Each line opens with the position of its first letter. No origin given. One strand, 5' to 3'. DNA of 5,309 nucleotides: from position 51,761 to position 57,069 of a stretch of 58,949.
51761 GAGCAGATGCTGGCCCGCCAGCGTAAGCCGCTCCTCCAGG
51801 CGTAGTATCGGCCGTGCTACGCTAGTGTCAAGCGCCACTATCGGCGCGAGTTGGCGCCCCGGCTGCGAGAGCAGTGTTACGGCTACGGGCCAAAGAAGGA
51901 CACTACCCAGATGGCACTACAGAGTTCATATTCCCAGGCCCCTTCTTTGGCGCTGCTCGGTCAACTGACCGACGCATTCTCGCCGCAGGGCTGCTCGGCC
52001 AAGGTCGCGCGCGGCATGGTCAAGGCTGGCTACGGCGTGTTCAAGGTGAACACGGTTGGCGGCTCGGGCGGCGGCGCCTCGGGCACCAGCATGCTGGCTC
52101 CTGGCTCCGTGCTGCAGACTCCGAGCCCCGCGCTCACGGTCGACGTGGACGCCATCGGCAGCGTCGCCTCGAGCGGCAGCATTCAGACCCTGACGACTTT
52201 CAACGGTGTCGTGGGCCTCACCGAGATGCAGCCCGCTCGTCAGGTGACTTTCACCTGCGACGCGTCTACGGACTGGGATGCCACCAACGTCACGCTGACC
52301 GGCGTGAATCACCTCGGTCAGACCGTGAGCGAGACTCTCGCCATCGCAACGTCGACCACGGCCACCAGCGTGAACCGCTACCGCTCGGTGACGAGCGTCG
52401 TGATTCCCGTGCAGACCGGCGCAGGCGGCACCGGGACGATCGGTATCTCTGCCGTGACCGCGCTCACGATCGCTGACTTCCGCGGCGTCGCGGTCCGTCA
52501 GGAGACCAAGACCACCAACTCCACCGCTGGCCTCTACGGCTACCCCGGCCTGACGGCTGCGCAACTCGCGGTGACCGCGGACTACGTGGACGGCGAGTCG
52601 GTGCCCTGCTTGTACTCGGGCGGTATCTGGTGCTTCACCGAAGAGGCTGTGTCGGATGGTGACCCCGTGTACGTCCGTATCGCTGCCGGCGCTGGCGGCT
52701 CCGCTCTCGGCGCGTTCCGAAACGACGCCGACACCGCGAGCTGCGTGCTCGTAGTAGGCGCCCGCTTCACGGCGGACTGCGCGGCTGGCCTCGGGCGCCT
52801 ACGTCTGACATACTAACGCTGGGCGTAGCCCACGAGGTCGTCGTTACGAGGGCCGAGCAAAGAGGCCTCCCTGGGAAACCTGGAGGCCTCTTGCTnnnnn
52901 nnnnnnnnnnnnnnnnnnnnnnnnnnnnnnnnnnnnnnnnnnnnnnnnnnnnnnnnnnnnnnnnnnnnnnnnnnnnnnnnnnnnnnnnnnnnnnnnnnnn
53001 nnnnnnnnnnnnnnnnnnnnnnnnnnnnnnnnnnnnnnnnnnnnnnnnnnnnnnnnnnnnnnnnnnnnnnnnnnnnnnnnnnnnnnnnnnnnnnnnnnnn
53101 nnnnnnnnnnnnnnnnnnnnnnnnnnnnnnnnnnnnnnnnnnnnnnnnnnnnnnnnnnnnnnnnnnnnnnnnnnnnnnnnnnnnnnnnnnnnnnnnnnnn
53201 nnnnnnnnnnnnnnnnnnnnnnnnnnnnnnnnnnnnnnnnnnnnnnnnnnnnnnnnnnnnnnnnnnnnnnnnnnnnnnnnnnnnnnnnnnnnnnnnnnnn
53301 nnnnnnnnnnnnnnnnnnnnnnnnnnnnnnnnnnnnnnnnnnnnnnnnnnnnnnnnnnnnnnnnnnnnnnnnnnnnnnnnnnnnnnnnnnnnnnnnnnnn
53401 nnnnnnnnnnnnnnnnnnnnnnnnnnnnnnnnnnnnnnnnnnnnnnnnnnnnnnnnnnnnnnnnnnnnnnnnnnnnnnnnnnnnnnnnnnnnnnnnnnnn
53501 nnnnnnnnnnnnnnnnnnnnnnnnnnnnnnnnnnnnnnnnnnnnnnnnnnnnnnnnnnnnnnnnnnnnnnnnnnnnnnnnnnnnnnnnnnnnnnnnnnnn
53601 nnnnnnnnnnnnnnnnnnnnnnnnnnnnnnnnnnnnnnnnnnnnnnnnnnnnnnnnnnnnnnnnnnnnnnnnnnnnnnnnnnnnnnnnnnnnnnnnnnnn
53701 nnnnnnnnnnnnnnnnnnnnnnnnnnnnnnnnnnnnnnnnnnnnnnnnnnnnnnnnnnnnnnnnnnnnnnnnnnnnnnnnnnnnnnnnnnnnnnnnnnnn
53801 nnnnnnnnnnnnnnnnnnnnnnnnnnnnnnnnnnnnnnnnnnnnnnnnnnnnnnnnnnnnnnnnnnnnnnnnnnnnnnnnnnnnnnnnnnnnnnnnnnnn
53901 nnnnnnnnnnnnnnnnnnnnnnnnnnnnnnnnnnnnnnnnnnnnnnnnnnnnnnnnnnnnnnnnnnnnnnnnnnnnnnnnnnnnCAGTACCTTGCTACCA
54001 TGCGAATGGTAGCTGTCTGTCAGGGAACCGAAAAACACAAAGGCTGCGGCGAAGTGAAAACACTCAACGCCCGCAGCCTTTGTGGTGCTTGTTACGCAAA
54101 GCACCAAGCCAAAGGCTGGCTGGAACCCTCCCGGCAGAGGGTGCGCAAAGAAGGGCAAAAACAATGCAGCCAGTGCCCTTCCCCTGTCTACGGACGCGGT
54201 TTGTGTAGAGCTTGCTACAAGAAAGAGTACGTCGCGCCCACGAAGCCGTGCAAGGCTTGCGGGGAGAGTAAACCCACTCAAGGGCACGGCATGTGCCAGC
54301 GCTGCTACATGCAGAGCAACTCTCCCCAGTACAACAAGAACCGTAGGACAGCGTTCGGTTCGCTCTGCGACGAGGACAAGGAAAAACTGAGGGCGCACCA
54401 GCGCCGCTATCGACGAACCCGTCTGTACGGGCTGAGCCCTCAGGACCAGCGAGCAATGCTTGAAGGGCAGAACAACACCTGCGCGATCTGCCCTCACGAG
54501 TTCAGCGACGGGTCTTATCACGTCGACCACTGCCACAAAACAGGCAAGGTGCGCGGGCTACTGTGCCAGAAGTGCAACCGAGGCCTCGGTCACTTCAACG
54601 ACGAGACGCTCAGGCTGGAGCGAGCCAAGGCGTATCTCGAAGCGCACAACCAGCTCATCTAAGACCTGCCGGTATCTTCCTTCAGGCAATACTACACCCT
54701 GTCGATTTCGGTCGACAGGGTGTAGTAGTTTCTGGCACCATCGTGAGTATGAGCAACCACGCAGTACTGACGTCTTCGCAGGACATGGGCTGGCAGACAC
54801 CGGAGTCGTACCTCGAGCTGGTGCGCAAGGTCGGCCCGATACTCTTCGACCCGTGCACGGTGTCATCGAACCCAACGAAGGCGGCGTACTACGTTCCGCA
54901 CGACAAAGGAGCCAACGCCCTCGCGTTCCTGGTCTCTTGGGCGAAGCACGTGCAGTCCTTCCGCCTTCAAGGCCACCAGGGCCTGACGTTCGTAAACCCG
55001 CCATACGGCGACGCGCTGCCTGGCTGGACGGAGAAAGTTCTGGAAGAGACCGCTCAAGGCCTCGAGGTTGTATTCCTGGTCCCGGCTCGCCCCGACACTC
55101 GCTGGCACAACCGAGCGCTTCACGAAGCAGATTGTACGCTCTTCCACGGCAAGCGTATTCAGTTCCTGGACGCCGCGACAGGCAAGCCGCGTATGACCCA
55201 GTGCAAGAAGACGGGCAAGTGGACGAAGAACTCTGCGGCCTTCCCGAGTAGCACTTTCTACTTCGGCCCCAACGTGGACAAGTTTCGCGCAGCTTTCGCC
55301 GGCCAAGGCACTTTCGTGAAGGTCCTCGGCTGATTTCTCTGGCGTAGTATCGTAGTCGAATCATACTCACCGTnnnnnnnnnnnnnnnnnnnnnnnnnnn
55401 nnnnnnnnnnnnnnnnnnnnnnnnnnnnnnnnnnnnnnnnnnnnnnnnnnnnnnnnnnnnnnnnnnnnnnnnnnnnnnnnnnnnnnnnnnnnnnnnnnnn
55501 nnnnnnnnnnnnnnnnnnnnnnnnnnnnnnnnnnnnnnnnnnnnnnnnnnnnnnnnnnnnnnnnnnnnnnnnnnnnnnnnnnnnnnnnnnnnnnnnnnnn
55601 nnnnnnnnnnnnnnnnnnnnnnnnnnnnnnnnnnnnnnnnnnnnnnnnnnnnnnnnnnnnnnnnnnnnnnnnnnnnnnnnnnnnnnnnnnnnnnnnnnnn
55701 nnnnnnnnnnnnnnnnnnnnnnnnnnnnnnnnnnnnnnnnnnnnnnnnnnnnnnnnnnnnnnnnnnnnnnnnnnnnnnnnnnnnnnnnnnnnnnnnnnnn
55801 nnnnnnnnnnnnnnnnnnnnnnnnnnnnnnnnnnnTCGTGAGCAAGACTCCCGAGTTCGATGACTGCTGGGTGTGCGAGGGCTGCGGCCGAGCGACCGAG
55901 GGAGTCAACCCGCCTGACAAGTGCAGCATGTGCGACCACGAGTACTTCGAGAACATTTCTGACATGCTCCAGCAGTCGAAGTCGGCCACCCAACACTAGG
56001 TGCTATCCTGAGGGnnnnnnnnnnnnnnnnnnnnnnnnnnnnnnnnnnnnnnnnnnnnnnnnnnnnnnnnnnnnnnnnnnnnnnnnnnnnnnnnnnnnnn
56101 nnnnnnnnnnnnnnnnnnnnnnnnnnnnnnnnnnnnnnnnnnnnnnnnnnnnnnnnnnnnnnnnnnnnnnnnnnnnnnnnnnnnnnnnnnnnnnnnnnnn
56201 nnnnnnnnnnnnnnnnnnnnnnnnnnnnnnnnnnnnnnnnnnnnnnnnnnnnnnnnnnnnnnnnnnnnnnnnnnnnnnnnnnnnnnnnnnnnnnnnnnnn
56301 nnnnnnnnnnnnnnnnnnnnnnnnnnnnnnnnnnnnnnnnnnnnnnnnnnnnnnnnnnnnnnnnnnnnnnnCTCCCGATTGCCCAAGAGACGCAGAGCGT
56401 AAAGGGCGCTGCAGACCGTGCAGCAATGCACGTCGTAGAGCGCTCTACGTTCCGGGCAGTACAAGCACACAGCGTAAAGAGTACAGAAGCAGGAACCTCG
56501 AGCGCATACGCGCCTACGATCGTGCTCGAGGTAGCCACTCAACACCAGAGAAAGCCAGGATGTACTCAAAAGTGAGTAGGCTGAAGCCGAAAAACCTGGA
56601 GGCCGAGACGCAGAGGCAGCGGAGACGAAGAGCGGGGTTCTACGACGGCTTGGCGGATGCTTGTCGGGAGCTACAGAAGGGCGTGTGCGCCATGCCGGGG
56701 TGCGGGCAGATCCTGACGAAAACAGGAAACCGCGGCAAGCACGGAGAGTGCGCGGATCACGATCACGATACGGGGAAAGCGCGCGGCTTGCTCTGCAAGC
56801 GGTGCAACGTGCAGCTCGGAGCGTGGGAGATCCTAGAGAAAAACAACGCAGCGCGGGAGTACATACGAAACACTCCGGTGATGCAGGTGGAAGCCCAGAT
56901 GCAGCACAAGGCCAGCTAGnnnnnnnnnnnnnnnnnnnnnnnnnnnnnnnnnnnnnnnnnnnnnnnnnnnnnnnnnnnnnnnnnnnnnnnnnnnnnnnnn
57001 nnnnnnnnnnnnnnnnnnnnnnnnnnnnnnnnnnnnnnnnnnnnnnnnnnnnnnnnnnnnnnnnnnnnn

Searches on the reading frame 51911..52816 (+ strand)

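Call 85: search_protein_families(library=pfam, proteins=[window:51911-52816:+], max_evalue=0.01)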
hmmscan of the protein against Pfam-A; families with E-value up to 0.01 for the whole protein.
window:51911-52816:+ (301 aa): 1 family
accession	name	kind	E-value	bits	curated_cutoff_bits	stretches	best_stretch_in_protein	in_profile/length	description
PF22758.2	Phage_cement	-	2.9e-10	40.9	27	1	165-299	40-145/146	Structural cement protein (E217 gp24/Pam3 gp6)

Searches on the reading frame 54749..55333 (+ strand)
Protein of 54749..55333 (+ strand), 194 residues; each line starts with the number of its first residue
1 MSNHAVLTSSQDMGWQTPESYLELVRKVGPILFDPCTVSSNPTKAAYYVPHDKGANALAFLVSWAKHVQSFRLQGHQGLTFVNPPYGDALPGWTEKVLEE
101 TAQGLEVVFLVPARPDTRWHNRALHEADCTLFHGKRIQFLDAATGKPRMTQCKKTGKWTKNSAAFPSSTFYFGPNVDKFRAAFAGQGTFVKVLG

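Call 85: search_protein_families(library=pfam, proteins=[window:54749-55333:+], max_evalue=0.01)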
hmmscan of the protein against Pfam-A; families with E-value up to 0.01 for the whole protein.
window:54749-55333:+ (194 aa): 1 family
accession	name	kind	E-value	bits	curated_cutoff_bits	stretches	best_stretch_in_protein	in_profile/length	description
PF05869.16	Dam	-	3.3e-13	50.1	28.1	1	10-151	8-135/169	DNA N-6-adenine-methyltransferase (Dam)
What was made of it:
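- On Dam (GATC)-dependent control element: A PF05869 Dam-family protein is encoded at 54749-55333 (call 85).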

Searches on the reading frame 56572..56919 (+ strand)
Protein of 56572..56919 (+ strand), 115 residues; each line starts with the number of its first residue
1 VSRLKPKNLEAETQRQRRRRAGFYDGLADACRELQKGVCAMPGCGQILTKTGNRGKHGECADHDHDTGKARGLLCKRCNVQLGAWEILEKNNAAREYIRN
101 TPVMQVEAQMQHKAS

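Call 83: search_protein_families(library=pfam, proteins=[window:56572-56919:+], max_evalue=0.01)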
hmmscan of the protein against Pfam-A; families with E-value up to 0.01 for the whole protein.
window:56572-56919:+ (115 aa): 1 family
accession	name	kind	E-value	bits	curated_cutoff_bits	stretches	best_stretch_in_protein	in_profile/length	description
PF02945.21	Endonuclease_7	-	8.5e-11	42.1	23.6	1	30-88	17-67/82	Recombination endonuclease VII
